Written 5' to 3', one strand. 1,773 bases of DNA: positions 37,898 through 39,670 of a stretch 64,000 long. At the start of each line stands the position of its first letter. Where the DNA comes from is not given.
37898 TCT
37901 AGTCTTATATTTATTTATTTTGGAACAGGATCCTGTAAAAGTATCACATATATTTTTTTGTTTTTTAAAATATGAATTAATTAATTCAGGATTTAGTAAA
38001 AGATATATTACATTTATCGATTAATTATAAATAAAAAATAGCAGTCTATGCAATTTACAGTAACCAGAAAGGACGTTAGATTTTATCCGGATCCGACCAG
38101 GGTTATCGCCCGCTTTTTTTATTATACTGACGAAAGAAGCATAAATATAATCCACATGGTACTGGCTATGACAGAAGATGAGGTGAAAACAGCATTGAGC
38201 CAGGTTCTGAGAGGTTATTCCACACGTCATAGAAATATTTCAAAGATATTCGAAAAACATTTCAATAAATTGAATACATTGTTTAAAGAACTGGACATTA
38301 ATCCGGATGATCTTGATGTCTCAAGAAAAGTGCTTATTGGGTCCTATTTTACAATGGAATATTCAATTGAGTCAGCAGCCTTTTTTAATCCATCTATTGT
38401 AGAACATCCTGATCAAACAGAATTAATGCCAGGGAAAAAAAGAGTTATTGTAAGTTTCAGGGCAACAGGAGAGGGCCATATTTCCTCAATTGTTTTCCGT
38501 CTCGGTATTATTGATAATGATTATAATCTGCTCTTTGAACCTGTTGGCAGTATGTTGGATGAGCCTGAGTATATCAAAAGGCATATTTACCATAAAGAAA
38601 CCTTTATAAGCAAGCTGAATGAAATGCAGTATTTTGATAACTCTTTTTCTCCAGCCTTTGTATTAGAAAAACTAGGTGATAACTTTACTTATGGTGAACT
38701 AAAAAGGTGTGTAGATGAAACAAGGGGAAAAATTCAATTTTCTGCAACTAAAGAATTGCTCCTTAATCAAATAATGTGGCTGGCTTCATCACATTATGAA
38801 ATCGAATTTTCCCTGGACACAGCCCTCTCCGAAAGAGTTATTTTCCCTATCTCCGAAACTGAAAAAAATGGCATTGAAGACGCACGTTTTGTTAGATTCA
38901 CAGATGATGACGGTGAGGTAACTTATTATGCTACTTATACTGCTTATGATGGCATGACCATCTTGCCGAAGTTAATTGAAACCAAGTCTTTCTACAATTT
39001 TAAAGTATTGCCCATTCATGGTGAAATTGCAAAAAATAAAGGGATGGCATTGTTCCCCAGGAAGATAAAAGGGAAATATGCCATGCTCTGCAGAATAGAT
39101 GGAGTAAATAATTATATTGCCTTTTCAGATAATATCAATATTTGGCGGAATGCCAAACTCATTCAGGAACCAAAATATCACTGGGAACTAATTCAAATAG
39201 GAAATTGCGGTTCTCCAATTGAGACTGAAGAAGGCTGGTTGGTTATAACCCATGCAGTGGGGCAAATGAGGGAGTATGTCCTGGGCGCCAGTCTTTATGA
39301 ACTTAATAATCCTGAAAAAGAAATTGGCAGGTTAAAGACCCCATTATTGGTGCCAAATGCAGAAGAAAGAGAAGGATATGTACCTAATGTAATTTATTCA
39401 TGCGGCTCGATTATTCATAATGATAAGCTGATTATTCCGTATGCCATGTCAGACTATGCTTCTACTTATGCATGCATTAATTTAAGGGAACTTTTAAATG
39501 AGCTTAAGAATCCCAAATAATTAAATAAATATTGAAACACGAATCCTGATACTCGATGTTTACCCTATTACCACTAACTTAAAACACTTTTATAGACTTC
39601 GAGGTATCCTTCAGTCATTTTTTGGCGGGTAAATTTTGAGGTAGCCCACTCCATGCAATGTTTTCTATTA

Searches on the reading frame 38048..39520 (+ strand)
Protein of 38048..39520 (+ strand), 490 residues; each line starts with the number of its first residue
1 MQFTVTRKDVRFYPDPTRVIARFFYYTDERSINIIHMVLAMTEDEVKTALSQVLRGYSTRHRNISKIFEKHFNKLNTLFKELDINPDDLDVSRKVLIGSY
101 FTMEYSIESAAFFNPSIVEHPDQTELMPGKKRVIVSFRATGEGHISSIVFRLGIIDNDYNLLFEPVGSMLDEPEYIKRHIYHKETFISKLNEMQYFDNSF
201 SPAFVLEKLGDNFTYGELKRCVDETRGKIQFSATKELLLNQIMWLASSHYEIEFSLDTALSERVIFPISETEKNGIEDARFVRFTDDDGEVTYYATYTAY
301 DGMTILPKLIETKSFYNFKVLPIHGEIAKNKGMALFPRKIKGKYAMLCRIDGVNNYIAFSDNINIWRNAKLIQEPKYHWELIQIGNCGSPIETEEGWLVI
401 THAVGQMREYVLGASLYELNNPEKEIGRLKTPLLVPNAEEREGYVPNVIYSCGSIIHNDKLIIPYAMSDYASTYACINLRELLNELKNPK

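Call 57: search_protein_families(library=pfam, proteins=[window:38048-39520:+], max_evalue=0.0001)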
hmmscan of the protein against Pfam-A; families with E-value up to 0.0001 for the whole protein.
window:38048-39520:+ (490 aa): 1 family
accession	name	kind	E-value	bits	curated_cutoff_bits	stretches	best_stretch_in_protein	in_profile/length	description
PF04041.19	Glyco_hydro_130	-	6.6e-32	111.2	26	1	259-487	82-319/320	beta-1,4-mannooligosaccharide phosphorylase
